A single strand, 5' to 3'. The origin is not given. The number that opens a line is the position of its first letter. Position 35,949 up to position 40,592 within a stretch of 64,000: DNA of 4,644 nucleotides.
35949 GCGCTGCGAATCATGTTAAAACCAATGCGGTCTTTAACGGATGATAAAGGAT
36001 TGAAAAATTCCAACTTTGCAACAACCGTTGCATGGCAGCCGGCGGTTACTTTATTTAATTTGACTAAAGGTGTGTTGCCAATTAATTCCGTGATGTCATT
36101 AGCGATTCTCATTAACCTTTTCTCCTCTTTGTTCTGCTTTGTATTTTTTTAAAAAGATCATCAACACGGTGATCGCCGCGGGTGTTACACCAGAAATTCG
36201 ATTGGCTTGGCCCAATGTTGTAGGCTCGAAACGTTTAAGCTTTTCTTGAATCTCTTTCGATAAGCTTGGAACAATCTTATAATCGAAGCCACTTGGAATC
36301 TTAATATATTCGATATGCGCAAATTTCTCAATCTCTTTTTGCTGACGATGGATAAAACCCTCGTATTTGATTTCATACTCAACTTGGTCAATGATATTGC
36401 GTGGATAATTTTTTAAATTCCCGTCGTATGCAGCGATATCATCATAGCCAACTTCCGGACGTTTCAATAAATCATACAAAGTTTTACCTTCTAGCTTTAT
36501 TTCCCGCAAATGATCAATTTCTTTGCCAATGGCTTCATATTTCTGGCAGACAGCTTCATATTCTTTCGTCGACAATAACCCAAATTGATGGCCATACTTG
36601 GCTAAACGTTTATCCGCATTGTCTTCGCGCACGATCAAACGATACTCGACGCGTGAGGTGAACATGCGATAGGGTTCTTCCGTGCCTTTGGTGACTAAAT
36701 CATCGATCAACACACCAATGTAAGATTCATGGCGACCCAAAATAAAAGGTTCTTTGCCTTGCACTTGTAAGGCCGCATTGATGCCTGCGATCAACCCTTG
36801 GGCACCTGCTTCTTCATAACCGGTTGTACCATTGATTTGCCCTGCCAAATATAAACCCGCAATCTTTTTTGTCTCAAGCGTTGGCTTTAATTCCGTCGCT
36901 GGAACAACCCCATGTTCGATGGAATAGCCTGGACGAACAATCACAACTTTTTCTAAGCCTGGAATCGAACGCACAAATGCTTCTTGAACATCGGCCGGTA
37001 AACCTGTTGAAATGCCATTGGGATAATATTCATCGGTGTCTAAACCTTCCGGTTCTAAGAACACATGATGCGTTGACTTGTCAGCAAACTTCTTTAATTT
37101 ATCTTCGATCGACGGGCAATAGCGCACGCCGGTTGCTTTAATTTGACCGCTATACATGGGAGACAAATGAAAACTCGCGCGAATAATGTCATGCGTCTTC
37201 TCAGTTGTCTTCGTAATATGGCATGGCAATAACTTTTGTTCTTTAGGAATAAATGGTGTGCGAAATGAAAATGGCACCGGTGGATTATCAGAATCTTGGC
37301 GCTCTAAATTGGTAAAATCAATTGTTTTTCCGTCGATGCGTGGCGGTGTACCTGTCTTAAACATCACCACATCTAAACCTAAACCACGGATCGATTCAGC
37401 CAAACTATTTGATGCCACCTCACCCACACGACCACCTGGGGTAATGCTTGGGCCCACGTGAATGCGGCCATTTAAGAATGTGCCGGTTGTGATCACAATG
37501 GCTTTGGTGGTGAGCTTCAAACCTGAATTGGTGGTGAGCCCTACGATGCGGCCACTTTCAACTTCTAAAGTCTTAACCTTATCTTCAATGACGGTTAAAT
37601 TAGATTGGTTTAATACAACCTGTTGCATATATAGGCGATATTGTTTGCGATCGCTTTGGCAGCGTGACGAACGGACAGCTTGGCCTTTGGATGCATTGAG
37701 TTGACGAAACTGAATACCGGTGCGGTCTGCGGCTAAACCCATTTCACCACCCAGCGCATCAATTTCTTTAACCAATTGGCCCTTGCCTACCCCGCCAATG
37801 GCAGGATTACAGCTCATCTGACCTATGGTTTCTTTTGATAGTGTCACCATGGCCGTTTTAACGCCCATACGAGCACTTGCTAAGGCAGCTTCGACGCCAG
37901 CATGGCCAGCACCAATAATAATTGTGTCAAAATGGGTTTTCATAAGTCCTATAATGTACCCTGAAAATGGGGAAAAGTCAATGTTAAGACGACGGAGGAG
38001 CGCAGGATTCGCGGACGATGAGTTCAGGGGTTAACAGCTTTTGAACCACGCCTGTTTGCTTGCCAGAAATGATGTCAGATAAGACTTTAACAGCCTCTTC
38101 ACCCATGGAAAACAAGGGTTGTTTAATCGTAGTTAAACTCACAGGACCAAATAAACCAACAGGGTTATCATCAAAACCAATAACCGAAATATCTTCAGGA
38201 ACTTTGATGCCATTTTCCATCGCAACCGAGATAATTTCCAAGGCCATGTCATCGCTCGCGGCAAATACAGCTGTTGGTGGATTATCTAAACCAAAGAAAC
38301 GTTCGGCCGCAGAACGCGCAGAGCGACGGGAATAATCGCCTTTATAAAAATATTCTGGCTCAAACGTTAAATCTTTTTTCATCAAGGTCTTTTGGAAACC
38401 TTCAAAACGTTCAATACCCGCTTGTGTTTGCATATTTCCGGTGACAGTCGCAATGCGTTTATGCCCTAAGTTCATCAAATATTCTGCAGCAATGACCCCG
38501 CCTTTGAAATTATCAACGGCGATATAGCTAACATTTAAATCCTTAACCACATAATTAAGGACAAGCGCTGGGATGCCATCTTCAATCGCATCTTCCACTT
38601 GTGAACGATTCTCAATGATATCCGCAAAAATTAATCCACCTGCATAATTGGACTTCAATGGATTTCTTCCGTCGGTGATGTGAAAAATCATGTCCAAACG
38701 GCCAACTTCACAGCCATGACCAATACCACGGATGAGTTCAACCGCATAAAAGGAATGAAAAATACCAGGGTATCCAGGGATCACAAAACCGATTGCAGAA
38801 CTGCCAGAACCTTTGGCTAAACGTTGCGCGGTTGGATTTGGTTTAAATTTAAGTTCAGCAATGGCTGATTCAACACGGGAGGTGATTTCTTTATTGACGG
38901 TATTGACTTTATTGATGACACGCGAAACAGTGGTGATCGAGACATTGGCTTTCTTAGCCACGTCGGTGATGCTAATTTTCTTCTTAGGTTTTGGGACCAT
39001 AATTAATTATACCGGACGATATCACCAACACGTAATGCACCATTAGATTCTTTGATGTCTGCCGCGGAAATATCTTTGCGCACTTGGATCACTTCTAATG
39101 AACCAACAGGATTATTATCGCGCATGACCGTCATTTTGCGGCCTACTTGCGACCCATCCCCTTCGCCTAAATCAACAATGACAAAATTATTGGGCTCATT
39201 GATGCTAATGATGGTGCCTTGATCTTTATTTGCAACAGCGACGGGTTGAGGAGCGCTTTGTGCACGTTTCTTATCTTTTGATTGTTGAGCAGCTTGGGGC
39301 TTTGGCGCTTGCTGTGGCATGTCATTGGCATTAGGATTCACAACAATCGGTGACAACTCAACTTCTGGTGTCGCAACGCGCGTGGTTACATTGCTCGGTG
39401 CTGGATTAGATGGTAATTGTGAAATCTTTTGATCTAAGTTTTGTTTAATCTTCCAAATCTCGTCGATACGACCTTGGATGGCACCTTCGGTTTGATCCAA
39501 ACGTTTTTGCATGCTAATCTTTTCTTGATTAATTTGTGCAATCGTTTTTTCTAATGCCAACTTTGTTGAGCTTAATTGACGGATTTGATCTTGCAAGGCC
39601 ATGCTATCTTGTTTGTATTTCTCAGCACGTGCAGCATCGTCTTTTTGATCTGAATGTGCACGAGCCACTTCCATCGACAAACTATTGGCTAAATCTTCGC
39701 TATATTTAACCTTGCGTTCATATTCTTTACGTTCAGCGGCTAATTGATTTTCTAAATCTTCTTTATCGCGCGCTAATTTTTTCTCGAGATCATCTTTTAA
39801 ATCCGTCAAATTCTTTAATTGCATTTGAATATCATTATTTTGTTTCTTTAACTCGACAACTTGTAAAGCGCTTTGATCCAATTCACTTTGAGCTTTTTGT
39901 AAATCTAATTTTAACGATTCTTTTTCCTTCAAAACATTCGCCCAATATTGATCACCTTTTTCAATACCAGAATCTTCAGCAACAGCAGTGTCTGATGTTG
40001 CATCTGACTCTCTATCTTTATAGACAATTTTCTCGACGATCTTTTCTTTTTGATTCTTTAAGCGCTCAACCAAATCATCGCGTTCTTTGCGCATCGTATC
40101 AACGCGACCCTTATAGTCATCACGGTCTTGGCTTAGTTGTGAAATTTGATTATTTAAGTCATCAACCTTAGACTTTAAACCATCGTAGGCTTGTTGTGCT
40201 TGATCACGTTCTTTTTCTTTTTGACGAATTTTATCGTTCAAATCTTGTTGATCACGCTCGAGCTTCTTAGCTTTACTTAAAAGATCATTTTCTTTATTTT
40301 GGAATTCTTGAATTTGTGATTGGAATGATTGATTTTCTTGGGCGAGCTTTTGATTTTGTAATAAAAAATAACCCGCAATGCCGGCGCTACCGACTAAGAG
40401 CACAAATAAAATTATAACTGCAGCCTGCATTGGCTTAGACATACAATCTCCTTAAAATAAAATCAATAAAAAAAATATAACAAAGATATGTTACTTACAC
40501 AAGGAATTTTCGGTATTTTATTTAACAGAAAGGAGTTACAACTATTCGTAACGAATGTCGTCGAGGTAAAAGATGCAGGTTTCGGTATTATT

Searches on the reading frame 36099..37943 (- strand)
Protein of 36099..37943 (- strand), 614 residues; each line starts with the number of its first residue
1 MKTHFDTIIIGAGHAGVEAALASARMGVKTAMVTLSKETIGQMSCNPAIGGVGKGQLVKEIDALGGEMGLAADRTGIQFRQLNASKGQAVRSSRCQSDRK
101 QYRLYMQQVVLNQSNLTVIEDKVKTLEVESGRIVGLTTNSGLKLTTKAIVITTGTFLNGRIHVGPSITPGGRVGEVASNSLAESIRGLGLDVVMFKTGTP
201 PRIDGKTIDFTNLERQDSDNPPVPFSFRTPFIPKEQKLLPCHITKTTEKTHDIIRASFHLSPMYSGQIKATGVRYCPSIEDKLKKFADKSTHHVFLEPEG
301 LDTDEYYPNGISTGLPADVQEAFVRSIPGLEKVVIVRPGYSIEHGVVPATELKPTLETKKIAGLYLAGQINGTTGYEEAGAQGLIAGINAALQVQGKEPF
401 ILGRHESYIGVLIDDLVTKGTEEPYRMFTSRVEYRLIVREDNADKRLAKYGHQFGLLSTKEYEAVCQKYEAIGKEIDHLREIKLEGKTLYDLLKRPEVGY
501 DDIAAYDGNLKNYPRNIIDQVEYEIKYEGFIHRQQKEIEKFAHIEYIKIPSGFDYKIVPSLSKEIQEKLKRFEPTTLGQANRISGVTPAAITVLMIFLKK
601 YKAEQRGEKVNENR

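Call 21: search_protein_families(library=pfam, proteins=[window:36099-37943:-], max_evalue=0.001)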
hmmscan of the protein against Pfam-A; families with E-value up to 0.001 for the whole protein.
window:36099-37943:- (614 aa): 6 families
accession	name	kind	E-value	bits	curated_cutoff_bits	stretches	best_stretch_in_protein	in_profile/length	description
PF01134.28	GIDA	-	1.3e-159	531.9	22.1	1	6-398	1-391/391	Glucose inhibited division protein A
PF13932.14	SAM_GIDA_C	-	2.9e-23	81.9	27.1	1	539-595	1-57/57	tRNA modifying enzyme MnmG/GidA C-terminal helical bundle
PF21680.2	GIDA_C_1st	-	3.2e-16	60.3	24.7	1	460-535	2-96/96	tRNA modifying enzyme MnmG/GidA C-terminal helical domain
PF07992.20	Pyr_redox_2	-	3.9e-07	30.2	26.1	1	5-155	1-109/291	Pyridine nucleotide-disulphide oxidoreductase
PF12831.13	FAD_oxidored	-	3.9e-06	26.9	27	1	6-148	1-137/416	FAD dependent oxidoreductase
PF13738.12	Pyr_redox_3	-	1.4e-05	24.9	30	0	8-43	1-35/305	Pyridine nucleotide-disulphide oxidoreductase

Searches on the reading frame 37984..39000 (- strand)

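Call 56: search_protein_families(library=pfam, proteins=[window:37984-39000:-], max_evalue=0.0001)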
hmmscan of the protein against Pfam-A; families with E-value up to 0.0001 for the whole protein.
window:37984-39000:- (338 aa): 4 families
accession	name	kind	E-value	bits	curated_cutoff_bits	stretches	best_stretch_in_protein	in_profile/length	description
PF13377.12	Peripla_BP_3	-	1.5e-33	116.7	26.5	1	172-333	1-167/167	Periplasmic binding protein-like domain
PF13407.12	Peripla_BP_4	-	2.1e-18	67.2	35.1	1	133-315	71-258/258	Periplasmic binding protein domain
PF00356.27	LacI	-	1.6e-15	57.1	27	1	10-55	1-46/46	Bacterial regulatory proteins, lacI family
PF00532.27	Peripla_BP_1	-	2.1e-14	54.1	22.2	1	115-316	53-265/281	Periplasmic binding proteins and sugar binding domain of LacI family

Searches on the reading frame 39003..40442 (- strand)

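Call 56: search_protein_families(library=pfam, proteins=[window:39003-40442:-], max_evalue=0.0001)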
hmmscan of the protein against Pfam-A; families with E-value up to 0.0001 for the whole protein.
window:39003-40442:- (479 aa): 1 family
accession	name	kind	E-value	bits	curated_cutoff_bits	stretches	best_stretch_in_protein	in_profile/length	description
PF10473.14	CENP-F_leu_zip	-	2.2e-07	31.5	34.5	0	37-137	5-98/140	Leucine-rich repeats of kinetochore protein Cenp-F/LEK1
